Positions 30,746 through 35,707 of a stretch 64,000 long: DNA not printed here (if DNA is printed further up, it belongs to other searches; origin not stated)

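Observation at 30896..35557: Stand-alone 1,553-aa helicase-nuclease fusion of unassigned function at the centre of the window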

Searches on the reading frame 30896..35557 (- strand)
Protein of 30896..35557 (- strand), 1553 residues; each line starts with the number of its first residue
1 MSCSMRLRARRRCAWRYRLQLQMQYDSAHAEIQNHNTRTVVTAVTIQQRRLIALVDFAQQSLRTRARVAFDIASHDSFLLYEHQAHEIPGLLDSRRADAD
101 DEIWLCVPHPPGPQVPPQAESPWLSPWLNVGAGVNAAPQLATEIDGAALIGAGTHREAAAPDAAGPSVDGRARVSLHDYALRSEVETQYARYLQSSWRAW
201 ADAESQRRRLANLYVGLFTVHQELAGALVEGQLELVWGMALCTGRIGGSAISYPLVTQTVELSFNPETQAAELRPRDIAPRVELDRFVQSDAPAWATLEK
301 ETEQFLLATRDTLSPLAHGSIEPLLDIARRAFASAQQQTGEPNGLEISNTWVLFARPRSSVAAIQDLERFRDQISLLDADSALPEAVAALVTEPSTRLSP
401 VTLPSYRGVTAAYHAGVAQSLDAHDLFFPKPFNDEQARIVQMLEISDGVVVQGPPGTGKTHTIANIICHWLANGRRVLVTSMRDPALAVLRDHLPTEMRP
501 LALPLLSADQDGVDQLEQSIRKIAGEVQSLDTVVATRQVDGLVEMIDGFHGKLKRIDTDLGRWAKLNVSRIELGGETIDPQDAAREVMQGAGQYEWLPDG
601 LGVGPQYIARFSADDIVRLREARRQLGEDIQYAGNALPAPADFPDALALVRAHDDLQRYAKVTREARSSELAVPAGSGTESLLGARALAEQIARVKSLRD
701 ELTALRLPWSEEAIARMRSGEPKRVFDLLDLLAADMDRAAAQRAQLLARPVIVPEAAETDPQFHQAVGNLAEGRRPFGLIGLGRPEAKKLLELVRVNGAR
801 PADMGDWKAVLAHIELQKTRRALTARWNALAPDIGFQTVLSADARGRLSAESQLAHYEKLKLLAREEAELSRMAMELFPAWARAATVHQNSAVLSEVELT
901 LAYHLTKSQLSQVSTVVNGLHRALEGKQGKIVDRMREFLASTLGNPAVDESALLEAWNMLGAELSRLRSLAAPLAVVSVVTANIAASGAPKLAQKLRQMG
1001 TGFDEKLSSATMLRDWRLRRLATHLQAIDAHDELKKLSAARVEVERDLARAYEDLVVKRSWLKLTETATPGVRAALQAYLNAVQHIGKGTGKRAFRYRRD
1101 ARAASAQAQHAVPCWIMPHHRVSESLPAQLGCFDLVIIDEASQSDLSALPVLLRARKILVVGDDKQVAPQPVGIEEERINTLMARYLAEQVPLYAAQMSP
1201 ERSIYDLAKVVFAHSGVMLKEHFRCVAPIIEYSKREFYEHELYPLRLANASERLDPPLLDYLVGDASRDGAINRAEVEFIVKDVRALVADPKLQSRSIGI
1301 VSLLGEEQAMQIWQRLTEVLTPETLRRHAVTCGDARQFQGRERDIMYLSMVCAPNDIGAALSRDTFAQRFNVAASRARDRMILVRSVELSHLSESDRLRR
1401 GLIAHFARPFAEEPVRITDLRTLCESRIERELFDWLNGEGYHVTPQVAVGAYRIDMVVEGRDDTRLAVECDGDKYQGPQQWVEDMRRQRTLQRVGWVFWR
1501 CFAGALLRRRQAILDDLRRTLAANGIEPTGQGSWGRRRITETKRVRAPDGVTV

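Call 4: search_protein_families(library=pfam, proteins=[window:30896-35557:-], max_evalue=0.1)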
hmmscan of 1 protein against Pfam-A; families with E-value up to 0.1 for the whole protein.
window:30896-35557:- (1553 aa): 17 families
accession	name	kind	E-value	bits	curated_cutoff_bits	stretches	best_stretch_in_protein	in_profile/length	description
PF18741.7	MTES_1575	-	4.5e-25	88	38.2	1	1429-1521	2-96/96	REase_MTES_1575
PF13087.12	AAA_12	-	6.8e-15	55.6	27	1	1213-1384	14-191/195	AAA domain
PF13086.12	AAA_11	-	3.9e-14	53.5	27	2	432-485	2-63/257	AAA domain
PF13604.12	AAA_30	-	1.1e-10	42.1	27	1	432-499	2-71/191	AAA domain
PF13245.12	AAA_19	-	3.1e-09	37.5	25.1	1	437-497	2-64/134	AAA domain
PF04480.18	DUF559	-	0.00015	22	20.6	1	1429-1520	18-107/109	Protein of unknown function (DUF559)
PF05127.21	NAT10_TcmA_helicase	-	0.00029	21.2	22.7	0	450-505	1-57/176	RNA cytidine acetyltransferase NAT10/TcmA, helicase domain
PF20720.3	nSTAND3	-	0.00069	19.8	27.2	1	438-482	9-53/155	Novel STAND NTPase 3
PF01443.25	Viral_helicase1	-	0.0041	17.4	21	0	450-476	2-27/228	Viral superfamily 1 RNA helicase core domain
PF00580.27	UvrD-helicase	-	0.0045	17.1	23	1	433-474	2-41/271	UvrD/REP helicase N-terminal domain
PF25199.1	nSTAND_NTPase5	-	0.011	16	34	1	448-538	43-134/145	Novel STAND NTPase 5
PF00270.35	DEAD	-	0.013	15.6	26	0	435-481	3-52/167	DEAD/DEAH box helicase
PF02562.22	PhoH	-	0.021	14.8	27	1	431-464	4-37/205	PhoH-like protein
PF09848.15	SLFN-g3_helicase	-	0.056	13.1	24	0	449-498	4-55/354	Schlafen group 3, DNA/RNA helicase domain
PF00611.28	FCH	-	0.066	14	27.8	0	1026-1088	11-74/78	Fes/CIP4, and EFC/F-BAR homology domain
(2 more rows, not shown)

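Call 5: search_protein_families(library=padloc, proteins=[window:30896-35557:-], max_evalue=0.01)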
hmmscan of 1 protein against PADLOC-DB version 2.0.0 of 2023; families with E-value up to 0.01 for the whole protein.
window:30896-35557:- (1553 aa): 8 families
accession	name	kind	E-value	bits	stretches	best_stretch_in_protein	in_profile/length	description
PDLC05009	PDC-S37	-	1.5e-49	166.8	2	885-1523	696-1340/1550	-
PDLC03924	MkoC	-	6.9e-34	115.1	2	1127-1398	665-955/1136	-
PDLC03920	MkoA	-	8.8e-30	101.7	2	1131-1389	790-1078/1112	-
PDLC02194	Hhe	-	3.8e-23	78.7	2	1107-1520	1355-1779/1911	-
PDLC03921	MkoA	-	9.2e-23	77.9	2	1132-1386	1296-1566/1607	-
PDLC05064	PDC-S68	-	2.2e-07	27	2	427-484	681-738/1273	-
PDLC04140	mad8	-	3e-05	21.7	1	449-520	30-70/314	mads_8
PDLC05035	PDC-S53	-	0.0045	13.1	0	436-492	500-554/900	-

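Call 6: search_protein_families(library=ncbifam, proteins=[window:30896-35557:-], max_evalue=0.01)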
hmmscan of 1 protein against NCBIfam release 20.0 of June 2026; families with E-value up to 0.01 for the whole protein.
window:30896-35557:- (1553 aa): 7 families
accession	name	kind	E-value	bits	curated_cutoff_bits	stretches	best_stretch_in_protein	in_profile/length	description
NF058533.1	antiphage_ProA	equivalog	3.2e-54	184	1500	1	417-1522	635-1704/1903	anti-phage protein ProA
NF042953.1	Hhe_antiphage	equivalog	4.4e-38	130.5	2000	2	1102-1519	1251-1678/1797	DUF4011 domain-containing anti-phage protein Hhe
TIGR00376.1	TIGR00376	hypoth_equivalog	2.7e-22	79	348.9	2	1130-1389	361-613/639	IGHMBP2 family helicase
NF040671.1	PLuB_AAA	exception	1e-19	69.5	999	2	1132-1386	962-1231/1256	PLuB system helicase-like protein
TIGR01447.1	recD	equivalog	1.9e-05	23.4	310.15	0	431-468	147-185/597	exodeoxyribonuclease V subunit alpha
TIGR01448.2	helicase_RecD2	equivalog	3.2e-05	22.3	500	0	432-478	317-363/713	SF1B family DNA helicase RecD2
NF038214.1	IS21_help_AAA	equivalog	0.0094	15.7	200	0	444-483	88-127/232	IS21-like element helper ATPase IstB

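Call 10: search_dna_similar(query=window:30896-35557:-, collection=plasmids, mode=protein, max_rows=20)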
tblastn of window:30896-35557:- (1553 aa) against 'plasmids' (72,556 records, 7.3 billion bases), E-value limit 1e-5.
Records with a match: 466; places in all: 474; records where one place covers at least 80% of the query: 13.
Best place of each record, by identity: <60% 466.
By first word of the organism name: Klebsiella 227; Acinetobacter 38; Ralstonia 26; Pseudomonas 25; Rhizobium 18; Raoultella 10; Nostoc 7; Vibrio 6; Variovorax 5; Streptomyces 5; and 65 more.
By predicted mobility (MOB-suite, as given by PLSDB): conjugative 213; non-mobilizable 188; mobilizable 65.
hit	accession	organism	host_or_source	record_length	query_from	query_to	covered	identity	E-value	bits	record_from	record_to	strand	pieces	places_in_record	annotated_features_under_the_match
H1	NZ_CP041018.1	Sphingobium fuliginis ATCC 27551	cell culture,Water of rice field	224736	44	1548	97%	40.4%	0e+0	927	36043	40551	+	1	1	DUF3320 domain-containing protein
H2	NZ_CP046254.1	Sphingobium sp. CAP-1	cell culture,activated sludge of ...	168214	44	1548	97%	40.4%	0e+0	925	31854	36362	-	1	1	DUF3320 domain-containing protein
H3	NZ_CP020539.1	Sphingobium herbicidovorans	cell culture,soil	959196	44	1548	97%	40.3%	0e+0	932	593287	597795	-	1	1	DUF3320 domain-containing protein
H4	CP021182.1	Rhizorhabdus wittichii DC-6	activated sludge of a wastewater ...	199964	44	1548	95%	40.9%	1e-171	940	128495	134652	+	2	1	hypothetical protein (x2) | IS1380 family transposase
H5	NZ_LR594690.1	Variovorax sp. WDL1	linuron-contaminated soil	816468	54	1530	95%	38.2%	0e+0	776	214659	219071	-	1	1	AAA domain-containing protein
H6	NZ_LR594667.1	Variovorax sp. SRS16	linuron-contaminated soil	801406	54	1530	95%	38.2%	0e+0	776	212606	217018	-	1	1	AAA domain-containing protein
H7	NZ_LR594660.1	Variovorax sp. PBL-H6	linuron-contaminated soil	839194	54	1530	95%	38.2%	0e+0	776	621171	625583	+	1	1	AAA domain-containing protein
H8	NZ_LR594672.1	Variovorax sp. PBL-E5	linuron-contaminated soil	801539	54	1530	95%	38.2%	0e+0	776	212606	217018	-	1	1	AAA domain-containing protein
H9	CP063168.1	Variovorax paradoxus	-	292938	50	1533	96%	37.3%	0e+0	830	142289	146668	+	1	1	AAA family ATPase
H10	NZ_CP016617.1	Microvirga ossetica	Vicia alpestris,cell culture,nodules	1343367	36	1533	96%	35.5%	0e+0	702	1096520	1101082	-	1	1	none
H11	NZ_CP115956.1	Ralstonia pseudosolanacearum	Solanum tuberosum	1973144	180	1530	87%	38.4%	0e+0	800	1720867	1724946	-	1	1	none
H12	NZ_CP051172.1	Ralstonia pseudosolanacearum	Whole organism,potato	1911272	180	1530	87%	38.4%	0e+0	800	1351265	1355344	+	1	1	none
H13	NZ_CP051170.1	Ralstonia pseudosolanacearum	Whole organism,potato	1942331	180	1530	87%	38.3%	0e+0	801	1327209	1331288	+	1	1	none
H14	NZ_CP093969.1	Acinetobacter sp. LUNF3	whole organism,landfill soil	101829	194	1529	75%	34.8%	1e-126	663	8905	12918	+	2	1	AAA domain-containing protein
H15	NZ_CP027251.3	Acinetobacter pittii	Homo sapiens,Pure Culture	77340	45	1529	71%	35.5%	5e-127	649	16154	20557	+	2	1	AAA domain-containing protein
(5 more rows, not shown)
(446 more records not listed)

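Call 11: find_homologous_proteins(query=window:30896-35557:-, max_evalue=1e-10)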
Query window:30896-35557:- (1553 aa): 4483 proteins with E <= 1e-10 among 8000 candidates; the best 120 are listed.
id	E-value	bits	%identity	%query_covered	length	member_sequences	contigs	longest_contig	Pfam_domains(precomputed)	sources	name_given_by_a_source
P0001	0.0e+0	3056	90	97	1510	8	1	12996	PF13087.13,PF13086.13,PF13604.13,PF13245.13,PF18741.8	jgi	-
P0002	0.0e+0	2659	79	97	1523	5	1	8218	PF13087.13,PF13086.13,PF13604.13,PF13245.13,PF18741.8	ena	-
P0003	0.0e+0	2633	79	97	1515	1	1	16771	PF13087.13,PF13086.13,PF13604.13,PF13245.13,PF18741.8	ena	-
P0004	0.0e+0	2624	78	96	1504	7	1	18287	PF13087.13,PF13086.13,PF13604.13,PF13245.13,PF18741.8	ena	-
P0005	0.0e+0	2590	77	97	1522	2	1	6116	PF13087.13,PF13086.13,PF13604.13,PF13245.13,PF18741.8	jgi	jgi:very-short-patch-repair endonuclease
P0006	0.0e+0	2580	76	97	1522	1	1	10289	PF13087.13,PF13086.13,PF13604.13,PF13245.13,PF18741.8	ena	-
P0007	0.0e+0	2579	76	97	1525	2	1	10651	PF13087.13,PF13086.13,PF13604.13,PF13245.13,PF18741.8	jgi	jgi:very-short-patch-repair endonuclease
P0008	0.0e+0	2570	78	96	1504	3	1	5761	PF13087.13,PF13086.13,PF13604.13,PF13245.13,PF18741.8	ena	-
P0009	0.0e+0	2550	76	97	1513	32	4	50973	PF13087.13,PF13086.13,PF13604.13,PF13245.13,PF18741.8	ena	-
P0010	0.0e+0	2540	76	97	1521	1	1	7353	PF13087.13,PF13086.13,PF13604.13,PF13245.13,PF18741.8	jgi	-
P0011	0.0e+0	2534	75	97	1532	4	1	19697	PF13087.13,PF13086.13,PF13604.13,PF13245.13,PF18741.8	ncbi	ncbi:MAG: AAA domain-containing protein [Betaproteobacteria bacterium]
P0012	0.0e+0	2531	75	97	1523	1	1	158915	PF13087.13,PF13086.13,PF13604.13,PF13245.13,PF18741.8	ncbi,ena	-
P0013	0.0e+0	2531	75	97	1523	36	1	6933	PF13087.13,PF13086.13,PF13604.13,PF13245.13,PF18741.8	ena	-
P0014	0.0e+0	2523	75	97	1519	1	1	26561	PF13087.13,PF13086.13,PF13604.13,PF13245.13,PF18741.8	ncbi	-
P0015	0.0e+0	2489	74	97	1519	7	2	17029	PF13087.13,PF13086.13,PF13604.13,PF13245.13,PF18741.8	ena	-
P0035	0.0e+0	1979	59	97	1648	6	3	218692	PF04480.19,PF13087.13,PF13086.13,PF13604.13,PF13245.13,PF18741.8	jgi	jgi:very-short-patch-repair endonuclease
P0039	0.0e+0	1931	59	97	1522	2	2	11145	PF13087.13,PF13086.13,PF13604.13,PF13245.13,PF18741.8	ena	-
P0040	0.0e+0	1905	58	97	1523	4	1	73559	PF13087.13,PF13086.13,PF13604.13,PF13245.13,PF18741.8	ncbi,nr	ncbi:MAG TPA: AAA domain-containing protein [Burkholderiales bacterium]|nr:AAA domain-containing pro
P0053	0.0e+0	1849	57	97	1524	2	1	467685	PF13087.13,PF13086.13,PF13604.13,PF13245.13,PF18741.8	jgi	-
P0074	0.0e+0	1771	55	97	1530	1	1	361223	PF13087.13,PF13086.13,PF13604.13,PF13245.13,PF18741.8,PF20720.4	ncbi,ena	-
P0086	0.0e+0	1736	54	97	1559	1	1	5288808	PF13087.13,PF13086.13,PF13604.13,PF13245.13,PF18741.8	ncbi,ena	-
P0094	0.0e+0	1713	54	96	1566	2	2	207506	PF13087.13,PF13086.13,PF13604.13,PF13245.13,PF18741.8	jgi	jgi:very-short-patch-repair endonuclease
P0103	0.0e+0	1666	52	97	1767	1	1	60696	PF13087.13,PF13086.13,PF13604.13,PF13245.13,PF18741.8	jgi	jgi:very-short-patch-repair endonuclease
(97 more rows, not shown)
